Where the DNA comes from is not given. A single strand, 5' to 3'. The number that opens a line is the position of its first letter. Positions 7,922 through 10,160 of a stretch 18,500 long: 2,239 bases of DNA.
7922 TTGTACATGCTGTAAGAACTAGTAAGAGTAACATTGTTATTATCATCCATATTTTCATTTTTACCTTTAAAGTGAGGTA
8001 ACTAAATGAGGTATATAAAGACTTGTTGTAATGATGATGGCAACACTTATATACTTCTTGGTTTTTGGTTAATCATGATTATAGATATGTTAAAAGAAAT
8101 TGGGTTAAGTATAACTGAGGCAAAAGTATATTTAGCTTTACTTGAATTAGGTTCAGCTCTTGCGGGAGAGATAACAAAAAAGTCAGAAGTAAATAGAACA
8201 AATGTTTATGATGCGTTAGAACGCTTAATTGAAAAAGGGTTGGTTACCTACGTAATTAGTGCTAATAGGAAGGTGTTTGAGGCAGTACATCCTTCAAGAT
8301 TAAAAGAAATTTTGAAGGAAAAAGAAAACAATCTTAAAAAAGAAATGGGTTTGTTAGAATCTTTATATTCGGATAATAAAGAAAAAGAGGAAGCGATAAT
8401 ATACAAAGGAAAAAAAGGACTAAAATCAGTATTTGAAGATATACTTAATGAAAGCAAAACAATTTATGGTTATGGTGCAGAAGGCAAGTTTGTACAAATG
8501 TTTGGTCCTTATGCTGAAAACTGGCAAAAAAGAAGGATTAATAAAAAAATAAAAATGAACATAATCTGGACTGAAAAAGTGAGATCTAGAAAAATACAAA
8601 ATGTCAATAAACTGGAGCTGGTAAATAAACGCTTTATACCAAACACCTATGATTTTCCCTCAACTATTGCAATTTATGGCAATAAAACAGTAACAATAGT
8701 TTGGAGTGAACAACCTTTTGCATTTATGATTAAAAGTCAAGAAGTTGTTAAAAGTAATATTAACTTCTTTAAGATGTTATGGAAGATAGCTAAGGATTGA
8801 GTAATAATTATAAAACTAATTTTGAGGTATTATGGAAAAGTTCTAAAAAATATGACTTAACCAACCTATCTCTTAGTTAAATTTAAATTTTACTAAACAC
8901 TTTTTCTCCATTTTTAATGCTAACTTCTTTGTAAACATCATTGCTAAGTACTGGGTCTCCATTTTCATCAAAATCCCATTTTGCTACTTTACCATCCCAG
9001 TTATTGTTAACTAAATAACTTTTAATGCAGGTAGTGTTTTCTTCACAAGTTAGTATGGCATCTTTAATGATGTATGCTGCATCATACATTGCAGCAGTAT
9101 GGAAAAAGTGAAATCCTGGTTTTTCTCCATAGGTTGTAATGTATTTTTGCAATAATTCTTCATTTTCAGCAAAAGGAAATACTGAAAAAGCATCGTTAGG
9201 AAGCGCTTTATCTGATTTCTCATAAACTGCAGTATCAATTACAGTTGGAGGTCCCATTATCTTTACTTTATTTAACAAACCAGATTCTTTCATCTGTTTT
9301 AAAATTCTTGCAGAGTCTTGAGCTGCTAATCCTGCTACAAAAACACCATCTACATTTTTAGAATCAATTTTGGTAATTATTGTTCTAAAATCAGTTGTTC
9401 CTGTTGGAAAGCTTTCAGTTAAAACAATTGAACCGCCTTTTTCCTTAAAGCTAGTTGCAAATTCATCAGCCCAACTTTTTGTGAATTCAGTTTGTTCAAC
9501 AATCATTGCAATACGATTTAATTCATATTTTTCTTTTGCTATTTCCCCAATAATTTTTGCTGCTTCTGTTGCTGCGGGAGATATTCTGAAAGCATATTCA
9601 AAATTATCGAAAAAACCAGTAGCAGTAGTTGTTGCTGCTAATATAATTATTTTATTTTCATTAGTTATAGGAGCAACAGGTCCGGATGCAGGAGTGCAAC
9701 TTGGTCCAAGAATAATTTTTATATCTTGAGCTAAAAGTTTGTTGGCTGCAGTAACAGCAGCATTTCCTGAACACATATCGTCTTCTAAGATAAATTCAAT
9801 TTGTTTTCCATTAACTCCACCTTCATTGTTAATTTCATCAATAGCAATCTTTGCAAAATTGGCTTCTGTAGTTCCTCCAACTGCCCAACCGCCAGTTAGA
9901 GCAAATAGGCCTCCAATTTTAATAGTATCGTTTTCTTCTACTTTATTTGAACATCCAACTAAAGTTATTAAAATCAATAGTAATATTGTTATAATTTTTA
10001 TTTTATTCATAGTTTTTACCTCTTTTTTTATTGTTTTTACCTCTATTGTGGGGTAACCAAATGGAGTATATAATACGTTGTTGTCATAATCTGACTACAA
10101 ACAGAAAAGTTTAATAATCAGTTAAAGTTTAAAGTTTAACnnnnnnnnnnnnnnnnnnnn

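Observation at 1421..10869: Four iterated, divergently transcribed TrmB-like regulator / LivK-like binding-protein cassettes around one shared Liv translocator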

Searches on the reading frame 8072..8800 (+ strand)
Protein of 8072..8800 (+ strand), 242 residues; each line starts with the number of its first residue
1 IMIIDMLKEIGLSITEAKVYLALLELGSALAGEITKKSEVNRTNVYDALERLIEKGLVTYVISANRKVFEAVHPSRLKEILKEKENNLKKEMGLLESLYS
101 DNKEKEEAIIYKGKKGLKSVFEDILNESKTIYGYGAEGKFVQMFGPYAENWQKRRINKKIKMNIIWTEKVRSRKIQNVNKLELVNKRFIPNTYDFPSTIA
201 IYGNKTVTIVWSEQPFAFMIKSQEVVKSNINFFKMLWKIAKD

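Call 4: search_protein_families(library=pfam, proteins=[window:8072-8800:+], max_evalue=0.01)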
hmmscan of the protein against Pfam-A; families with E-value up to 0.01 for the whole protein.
window:8072-8800:+ (242 aa): 5 families
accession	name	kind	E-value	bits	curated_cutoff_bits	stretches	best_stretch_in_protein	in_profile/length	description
PF01978.25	TrmB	-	3.8e-18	65.5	25.6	1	7-74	1-67/68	Sugar-specific transcriptional regulator TrmB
PF08221.17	HTH_9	-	0.00046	20.7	23.4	1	17-61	16-60/62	RNA polymerase III subunit RPC82 helix-turn-helix domain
PF03551.20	PadR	-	0.0039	17.6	27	0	29-68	18-62/75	Transcriptional regulator PadR-like family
PF12802.13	MarR_2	-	0.0055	17.3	27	1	12-64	3-56/61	MarR family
PF01047.28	MarR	-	0.0093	16.3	24.6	0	13-59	2-48/59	MarR family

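Call 8: find_homologous_proteins(query=window:8075-8800:+)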
Query window:8075-8800:+ (241 aa): 912 proteins with E <= 0.001 among 3969 candidates; the best 120 are listed.
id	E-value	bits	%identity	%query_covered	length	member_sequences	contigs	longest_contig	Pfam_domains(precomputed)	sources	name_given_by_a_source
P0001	8.9e-149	511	100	100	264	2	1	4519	PF01978.26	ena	-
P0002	2.5e-95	337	67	100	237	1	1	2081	PF01978.26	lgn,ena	-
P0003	8.6e-93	328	66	100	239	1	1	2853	PF01978.26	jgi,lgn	-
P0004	1.6e-92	327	65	100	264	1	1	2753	PF01978.26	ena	-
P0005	3.9e-92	326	66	100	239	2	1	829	PF01978.26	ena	-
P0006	1.1e-90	321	64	100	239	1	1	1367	PF01978.26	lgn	-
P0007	1.3e-90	321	64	99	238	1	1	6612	PF01978.26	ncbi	-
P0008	1.5e-90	321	64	99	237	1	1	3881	PF01978.26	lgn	-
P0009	3.5e-90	320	62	100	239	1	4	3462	PF01978.26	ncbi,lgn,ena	-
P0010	4.2e-90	319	64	100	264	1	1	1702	PF01978.26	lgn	-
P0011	4.5e-90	319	64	100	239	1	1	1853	PF01978.26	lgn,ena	-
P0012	6.3e-90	319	62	100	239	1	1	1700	PF01978.26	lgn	-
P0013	1.7e-89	317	63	100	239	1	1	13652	PF01978.26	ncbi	-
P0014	2.8e-89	317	64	100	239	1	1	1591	PF01978.26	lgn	-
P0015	4.0e-89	316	66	99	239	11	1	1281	PF01978.26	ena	-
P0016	4.5e-89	316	63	98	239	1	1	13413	PF01978.26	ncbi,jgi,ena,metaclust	metaclust:\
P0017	9.0e-89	315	64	100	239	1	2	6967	PF01978.26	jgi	-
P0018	2.7e-88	314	61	100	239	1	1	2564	PF01978.26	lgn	-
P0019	3.6e-88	313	64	100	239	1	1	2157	PF01978.26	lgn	-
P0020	3.8e-88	313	65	98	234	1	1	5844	PF01978.26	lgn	-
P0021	5.9e-88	312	64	99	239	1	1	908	PF01978.26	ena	-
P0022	6.9e-88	312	62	100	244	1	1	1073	PF01978.26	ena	-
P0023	6.9e-88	312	63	100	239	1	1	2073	PF01978.26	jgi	jgi:sugar-specific transcriptional regulator TrmB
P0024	9.1e-88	312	63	100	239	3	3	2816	PF01978.26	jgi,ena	-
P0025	1.1e-87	312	65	100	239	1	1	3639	PF01978.26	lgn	-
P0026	1.2e-87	311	63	100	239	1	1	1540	PF01978.26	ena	-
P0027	2.0e-87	311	63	99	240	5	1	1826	PF01978.26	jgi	-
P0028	3.7e-87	310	63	100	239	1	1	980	PF01978.26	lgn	-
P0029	3.8e-87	310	63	100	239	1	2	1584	PF01978.26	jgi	-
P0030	3.8e-87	310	62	99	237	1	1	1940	PF01978.26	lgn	-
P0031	5.0e-87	309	63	100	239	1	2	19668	PF01978.26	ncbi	-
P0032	7.2e-87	309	63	98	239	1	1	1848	PF01978.26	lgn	-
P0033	1.3e-86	308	62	100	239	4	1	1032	PF01978.26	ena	-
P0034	1.5e-86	308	62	98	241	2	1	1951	PF01978.26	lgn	-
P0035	1.8e-86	308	63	99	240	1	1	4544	PF01978.26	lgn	-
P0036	1.8e-86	308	65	98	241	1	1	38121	PF01978.26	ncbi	-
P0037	2.1e-86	307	62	100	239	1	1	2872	PF01978.26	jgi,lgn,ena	-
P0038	2.7e-86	307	63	100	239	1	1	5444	PF01978.26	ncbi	-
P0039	5.1e-86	306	63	98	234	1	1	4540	PF01978.26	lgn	-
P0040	9.5e-86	305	61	100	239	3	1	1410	PF01978.26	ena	-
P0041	1.6e-85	305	62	98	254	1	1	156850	PF01978.26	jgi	jgi:HTH-type transcriptional regulator, sugar sensing transcriptional regulator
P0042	1.6e-85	305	61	100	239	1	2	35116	PF01978.26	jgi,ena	-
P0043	1.9e-85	304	61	100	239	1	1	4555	PF01978.26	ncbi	-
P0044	2.3e-85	304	59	100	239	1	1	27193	PF01978.26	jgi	-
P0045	2.7e-85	304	61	100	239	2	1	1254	PF01978.26,PF08221.18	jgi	jgi:sugar-specific transcriptional regulator TrmB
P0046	3.1e-85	304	61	100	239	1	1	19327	PF01978.26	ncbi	-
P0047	4.3e-85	303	59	100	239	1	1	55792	PF01978.26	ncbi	ncbi:MAG: helix-turn-helix domain-containing protein [Candidatus Woesearchaeota archaeon]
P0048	5.4e-85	303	62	100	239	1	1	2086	PF01978.26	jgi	-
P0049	1.3e-84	302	62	100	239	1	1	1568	PF01978.26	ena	-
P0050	3.0e-84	300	60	99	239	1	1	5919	PF01978.26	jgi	-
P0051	3.4e-84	300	61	100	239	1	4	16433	PF01978.26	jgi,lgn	-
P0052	3.4e-84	300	61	100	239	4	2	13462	PF01978.26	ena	-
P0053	4.0e-84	300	62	99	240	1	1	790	PF01978.26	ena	-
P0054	7.1e-84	299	59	100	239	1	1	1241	PF01978.26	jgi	-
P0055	8.3e-84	299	61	100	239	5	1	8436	PF01978.26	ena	-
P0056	2.7e-83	297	60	98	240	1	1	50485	PF01978.26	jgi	jgi:sugar-specific transcriptional regulator TrmB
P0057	3.1e-83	297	58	100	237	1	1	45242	PF01978.26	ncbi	ncbi:MAG: helix-turn-helix domain-containing protein [archaeon]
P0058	5.5e-83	296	60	98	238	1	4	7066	PF01978.26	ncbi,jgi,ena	-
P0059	8.0e-83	296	58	100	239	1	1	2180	PF01978.26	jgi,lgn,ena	-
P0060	9.6e-83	295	61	98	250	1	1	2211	PF01978.26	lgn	-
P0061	5.6e-82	293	59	100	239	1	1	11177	PF01978.26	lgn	-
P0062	1.2e-81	292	58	100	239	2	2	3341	PF01978.26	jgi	-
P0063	2.7e-81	291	59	98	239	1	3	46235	PF01978.26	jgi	jgi:sugar-specific transcriptional regulator TrmB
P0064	4.0e-81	290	57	100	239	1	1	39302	PF01978.26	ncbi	-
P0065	4.5e-81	290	60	98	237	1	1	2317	PF01978.26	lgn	-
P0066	4.5e-81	290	57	100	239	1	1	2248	PF01978.26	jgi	jgi:sugar-specific transcriptional regulator TrmB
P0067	4.8e-81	290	58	100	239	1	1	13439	PF01978.26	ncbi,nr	ncbi:MAG: helix-turn-helix domain-containing protein [Nanoarchaeota archaeon]|nr:helix-turn-helix do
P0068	5.1e-81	290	59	100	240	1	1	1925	PF01978.26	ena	-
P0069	7.2e-81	289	57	100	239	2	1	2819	PF01978.26,PF08221.18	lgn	-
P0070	8.5e-81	289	56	100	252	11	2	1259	PF01978.26,PF02002.24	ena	-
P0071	9.2e-81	289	60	100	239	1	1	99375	PF01978.26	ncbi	ncbi:MAG: helix-turn-helix domain-containing protein [Candidatus Woesearchaeota archaeon]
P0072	1.6e-80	288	56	100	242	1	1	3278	PF01978.26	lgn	-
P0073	1.6e-80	288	58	100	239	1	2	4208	PF01978.26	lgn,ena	-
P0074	1.7e-80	288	56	100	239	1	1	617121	PF01978.26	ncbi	-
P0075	2.5e-80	288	57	100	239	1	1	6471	PF01978.26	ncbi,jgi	-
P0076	2.5e-80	288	59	98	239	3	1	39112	PF01978.26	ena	-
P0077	2.8e-80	287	58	100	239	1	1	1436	PF01978.26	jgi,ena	-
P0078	3.5e-80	287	60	96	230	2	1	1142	PF01978.26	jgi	-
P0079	3.5e-80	287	59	100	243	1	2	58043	PF01978.26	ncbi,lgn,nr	ncbi:hypothetical protein HYU07_03460 [Candidatus Woesearchaeota archaeon]|nr:hypothetical protein [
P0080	3.7e-80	287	57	100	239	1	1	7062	PF01978.26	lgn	-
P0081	3.9e-80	287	58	98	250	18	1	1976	PF01978.26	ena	-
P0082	4.1e-80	287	55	100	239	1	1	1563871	PF01978.26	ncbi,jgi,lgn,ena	ncbi:MAG: helix-turn-helix domain-containing protein [Candidatus Woesearchaeota archaeon]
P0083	5.2e-80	286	56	100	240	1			PF01978.26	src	-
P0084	5.3e-80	286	58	100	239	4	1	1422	PF01978.26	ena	-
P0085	6.0e-80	286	57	100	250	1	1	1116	PF01978.26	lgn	-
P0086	7.1e-80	286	57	100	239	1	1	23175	PF01978.26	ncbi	-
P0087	7.4e-80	286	58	100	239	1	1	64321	PF01978.26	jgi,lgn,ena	-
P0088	7.9e-80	286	58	100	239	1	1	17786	PF01978.26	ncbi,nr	ncbi:MAG: helix-turn-helix domain-containing protein [Nanoarchaeota archaeon]|nr:helix-turn-helix do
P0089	1.1e-79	285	57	100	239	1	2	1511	PF01978.26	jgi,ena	-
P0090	1.7e-79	285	55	100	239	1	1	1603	PF01978.26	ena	-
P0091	2.0e-79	285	58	100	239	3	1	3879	PF01978.26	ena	-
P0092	2.8e-79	284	55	99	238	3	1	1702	PF01978.26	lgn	-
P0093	3.0e-79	284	56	99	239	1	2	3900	PF01978.26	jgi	-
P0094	3.9e-79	284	58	100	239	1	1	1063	PF01978.26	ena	-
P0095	6.0e-79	283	58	100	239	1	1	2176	PF01978.26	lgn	-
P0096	1.7e-78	282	57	100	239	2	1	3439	PF01978.26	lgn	-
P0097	2.6e-78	281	56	100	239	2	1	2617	PF01978.26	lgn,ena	-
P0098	2.9e-78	281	58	100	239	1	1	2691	PF01978.26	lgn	-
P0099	3.7e-78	280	60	98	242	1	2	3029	PF01978.26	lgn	-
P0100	3.9e-78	280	58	98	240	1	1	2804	PF01978.26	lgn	-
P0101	6.8e-78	280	57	99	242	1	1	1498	PF01978.26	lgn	-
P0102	8.7e-78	279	57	99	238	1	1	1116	PF01978.26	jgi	jgi:HTH-type transcriptional regulator, sugar sensing transcriptional regulator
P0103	9.2e-78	279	57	98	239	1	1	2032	PF01978.26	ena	-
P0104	2.8e-77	278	55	100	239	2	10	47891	PF01978.26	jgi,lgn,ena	-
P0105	3.3e-77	277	57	100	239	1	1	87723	PF01978.26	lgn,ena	-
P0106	3.4e-77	277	56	100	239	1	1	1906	PF01978.26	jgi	jgi:HTH-type transcriptional regulator, sugar sensing transcriptional regulator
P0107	3.8e-77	277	57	100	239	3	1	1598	PF01978.26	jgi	jgi:sugar-specific transcriptional regulator TrmB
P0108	4.2e-77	277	55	100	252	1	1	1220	PF01978.26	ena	-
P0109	7.8e-77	276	56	99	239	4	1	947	PF01978.26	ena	-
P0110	1.1e-76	276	58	100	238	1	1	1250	PF01978.26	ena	-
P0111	2.5e-76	274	59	98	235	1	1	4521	PF01978.26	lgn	-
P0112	2.6e-76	274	57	98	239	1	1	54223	PF01978.26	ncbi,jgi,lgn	jgi:sugar-specific transcriptional regulator TrmB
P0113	2.9e-76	274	55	99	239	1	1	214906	PF01978.26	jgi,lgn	jgi:sugar-specific transcriptional regulator TrmB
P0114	4.8e-76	274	58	98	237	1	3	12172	PF01978.26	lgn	-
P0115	4.8e-76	274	55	100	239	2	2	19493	PF01978.26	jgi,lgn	-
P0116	5.5e-76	273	56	98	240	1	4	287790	PF01978.26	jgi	jgi:HTH-type transcriptional regulator, sugar sensing transcriptional regulator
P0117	2.0e-75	272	56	98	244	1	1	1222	PF01978.26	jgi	jgi:HTH-type transcriptional regulator, sugar sensing transcriptional regulator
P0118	2.2e-75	271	56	100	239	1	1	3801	PF01978.26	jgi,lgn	-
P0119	4.3e-75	270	57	100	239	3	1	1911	PF01978.26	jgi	-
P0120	4.9e-75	270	57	100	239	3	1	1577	PF01978.26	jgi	jgi:sugar-specific transcriptional regulator TrmB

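Call 9: find_encoding_contigs(protein=P0082, flank=10000, max_places=2)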
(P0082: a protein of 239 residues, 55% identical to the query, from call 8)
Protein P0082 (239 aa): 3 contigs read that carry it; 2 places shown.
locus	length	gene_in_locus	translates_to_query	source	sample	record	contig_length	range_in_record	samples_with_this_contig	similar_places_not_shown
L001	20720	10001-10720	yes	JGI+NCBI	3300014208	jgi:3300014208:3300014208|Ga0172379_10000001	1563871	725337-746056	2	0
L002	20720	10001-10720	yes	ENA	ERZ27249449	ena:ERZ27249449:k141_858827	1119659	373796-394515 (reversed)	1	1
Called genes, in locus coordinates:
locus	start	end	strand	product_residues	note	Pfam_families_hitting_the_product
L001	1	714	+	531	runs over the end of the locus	PF00488:MutS_V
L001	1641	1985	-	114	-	PF02261:Asp_decarbox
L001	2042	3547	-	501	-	PF00391:PEP-utilizers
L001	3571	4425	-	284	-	-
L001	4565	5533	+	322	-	PF01047:MarR (faint), PF08279:HTH_11 (faint), PF13404:HTH_AsnC-type, PF13412:HTH_24, PF22451:NirdL-like_HTH (faint), PF13404:HTH_AsnC-type, PF13412:HTH_24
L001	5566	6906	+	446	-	PF00753:Lactamase_B (weak), PF12706:Lactamase_B_2 (weak), PF22505:RNase_J_b_CASP, PF07521:RMMBL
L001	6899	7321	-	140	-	-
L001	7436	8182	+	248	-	PF00705:PCNA_N, PF02747:PCNA_C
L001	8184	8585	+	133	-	-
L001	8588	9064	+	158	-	PF00293:NUDIX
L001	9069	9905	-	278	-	-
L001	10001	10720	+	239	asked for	PF01978:TrmB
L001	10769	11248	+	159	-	PF24034:DUF7343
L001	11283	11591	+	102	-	-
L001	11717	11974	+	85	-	PF00403:HMA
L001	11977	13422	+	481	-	PF00403:HMA, PF02683:DsbD_TM, PF13386:DsbD_2, PF13473:Cupredoxin_1 (weak)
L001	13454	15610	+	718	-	PF00403:HMA, PF00122:E1-E2_ATPase, PF00702:Hydrolase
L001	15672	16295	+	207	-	PF06610:AlaE (weak)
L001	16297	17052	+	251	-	-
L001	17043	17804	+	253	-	-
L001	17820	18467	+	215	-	-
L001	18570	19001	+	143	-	-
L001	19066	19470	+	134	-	-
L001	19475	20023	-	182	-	PF28474:DUF8412, PF13376:OmdA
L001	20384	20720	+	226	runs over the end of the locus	PF00226:DnaJ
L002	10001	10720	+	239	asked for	PF01978:TrmB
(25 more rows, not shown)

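Call 10: find_encoding_contigs(protein=P0074, flank=10000, max_places=2)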
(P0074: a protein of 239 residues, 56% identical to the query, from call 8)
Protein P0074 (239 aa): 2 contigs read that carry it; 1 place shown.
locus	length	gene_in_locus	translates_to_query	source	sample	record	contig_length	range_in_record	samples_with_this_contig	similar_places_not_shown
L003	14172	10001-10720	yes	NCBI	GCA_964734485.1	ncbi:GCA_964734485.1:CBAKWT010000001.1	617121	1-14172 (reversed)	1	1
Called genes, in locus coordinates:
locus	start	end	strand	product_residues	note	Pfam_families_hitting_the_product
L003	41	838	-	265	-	-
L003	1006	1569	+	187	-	PF03692:CxxCxxCC (weak)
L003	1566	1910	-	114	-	PF02261:Asp_decarbox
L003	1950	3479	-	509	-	PF00391:PEP-utilizers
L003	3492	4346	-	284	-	-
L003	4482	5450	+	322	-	PF01047:MarR (faint), PF08279:HTH_11 (faint), PF13404:HTH_AsnC-type, PF13412:HTH_24, PF22451:NirdL-like_HTH (faint), PF01037:AsnC_trans_reg (faint), PF13404:HTH_AsnC-type, PF13412:HTH_24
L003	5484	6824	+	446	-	PF00753:Lactamase_B (faint), PF22505:RNase_J_b_CASP, PF07521:RMMBL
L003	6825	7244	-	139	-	-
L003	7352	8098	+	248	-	PF00705:PCNA_N, PF02747:PCNA_C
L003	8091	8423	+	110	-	-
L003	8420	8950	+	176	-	PF02353:CMAS (weak), PF13489:Methyltransf_23, PF13847:Methyltransf_31, PF13649:Methyltransf_25, PF08241:Methyltransf_11, PF08242:Methyltransf_12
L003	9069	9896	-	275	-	-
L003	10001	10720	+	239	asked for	PF01978:TrmB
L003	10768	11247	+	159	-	PF24034:DUF7343, PF01047:MarR (weak)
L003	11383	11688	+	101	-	-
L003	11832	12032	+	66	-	PF00403:HMA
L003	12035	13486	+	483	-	PF00403:HMA, PF02683:DsbD_TM, PF13386:DsbD_2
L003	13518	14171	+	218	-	?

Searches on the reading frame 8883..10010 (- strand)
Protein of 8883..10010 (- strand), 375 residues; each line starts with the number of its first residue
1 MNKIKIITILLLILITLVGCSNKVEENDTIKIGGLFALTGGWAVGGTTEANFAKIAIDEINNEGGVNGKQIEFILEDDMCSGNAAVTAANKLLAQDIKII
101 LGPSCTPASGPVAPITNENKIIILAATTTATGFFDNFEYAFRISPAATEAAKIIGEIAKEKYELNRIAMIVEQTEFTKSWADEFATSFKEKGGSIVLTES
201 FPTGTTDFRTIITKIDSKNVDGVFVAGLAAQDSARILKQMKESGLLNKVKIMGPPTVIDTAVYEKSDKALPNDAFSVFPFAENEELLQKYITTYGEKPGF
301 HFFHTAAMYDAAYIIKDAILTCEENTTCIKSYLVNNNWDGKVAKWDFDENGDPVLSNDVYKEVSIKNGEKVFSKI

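Call 4: search_protein_families(library=pfam, proteins=[window:8883-10010:-], max_evalue=0.01)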
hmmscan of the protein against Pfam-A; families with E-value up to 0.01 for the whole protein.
window:8883-10010:- (375 aa): 3 families
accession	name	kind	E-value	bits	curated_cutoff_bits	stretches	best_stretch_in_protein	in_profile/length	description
PF13458.12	Peripla_BP_6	-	6.9e-46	157.9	31.7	1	29-322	1-296/343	Periplasmic binding protein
PF01094.35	ANF_receptor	-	2.3e-29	103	25.4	1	53-354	6-341/353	Receptor family ligand binding region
PF13433.12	Peripla_BP_5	-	9e-17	61.6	27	1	30-319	1-291/363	Periplasmic binding protein domain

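Call 46: search_solved_structures(query=window:8883-10010:-, max_evalue=1e-10)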
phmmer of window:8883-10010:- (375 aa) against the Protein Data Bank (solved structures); distinct sequences matched with E-value up to 1e-10: 26.
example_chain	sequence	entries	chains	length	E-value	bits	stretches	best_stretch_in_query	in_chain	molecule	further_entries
4gnr_A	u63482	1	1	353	3.6e-25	92.3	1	26-354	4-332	ABC transporter substrate-binding protein-branched chain amino acid transport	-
1z15_A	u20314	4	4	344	5.8e-23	85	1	29-262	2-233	Leu/Ile/Val-binding protein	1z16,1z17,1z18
2liv_A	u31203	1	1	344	2.1e-22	83.2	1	29-262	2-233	LEUCINE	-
3ipc_A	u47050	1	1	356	1.8e-21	80.1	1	37-360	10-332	ABC transporter, substrate binding protein (Amino acid)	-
3ip5_A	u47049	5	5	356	4.6e-21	78.8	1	37-360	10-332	ABC transporter, substrate binding protein (Amino acid)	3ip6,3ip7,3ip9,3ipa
2lbp_A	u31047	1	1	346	4.9e-21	78.7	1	28-259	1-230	LEUCINE-BINDING PROTEIN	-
4ey3_A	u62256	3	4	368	5.9e-21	78.4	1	27-320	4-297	Twin-arginine translocation pathway signal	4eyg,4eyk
4nqr_A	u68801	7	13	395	9.2e-21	77.8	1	25-298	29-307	Amino acid/amide ABC transporter substrate-binding protein, HAAT family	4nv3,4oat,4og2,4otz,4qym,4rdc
4obb_A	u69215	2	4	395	1e-20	77.6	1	25-298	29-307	Amino acid/amide ABC transporter substrate-binding protein, HAAT family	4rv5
1usg_A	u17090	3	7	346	1.3e-20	77.3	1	28-259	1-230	LEUCINE-SPECIFIC BINDING PROTEIN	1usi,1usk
8z0g_A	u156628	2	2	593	1.1e-19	74.3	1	46-263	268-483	Leu/Ile/Val-binding protein,Leu/Ile/Val-binding protein,mNeonGreen | NeIle,Leu/Ile/Val-binding protein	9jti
4n0q_A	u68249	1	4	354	1.1e-18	70.9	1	29-246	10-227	Leu/Ile/Val-binding protein homolog 3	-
8tg1_A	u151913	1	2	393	7e-17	65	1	21-297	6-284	Extracellular ligand-binding receptor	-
4evs_A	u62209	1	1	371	5.2e-13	52.3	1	27-258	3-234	PUTATIVE ABC TRANSPORTER SUBUNIT, SUBSTRATE-BINDING COMPONENT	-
4q6w_A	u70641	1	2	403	7.5e-13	51.7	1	19-235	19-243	Putative leu/ile/val-binding protein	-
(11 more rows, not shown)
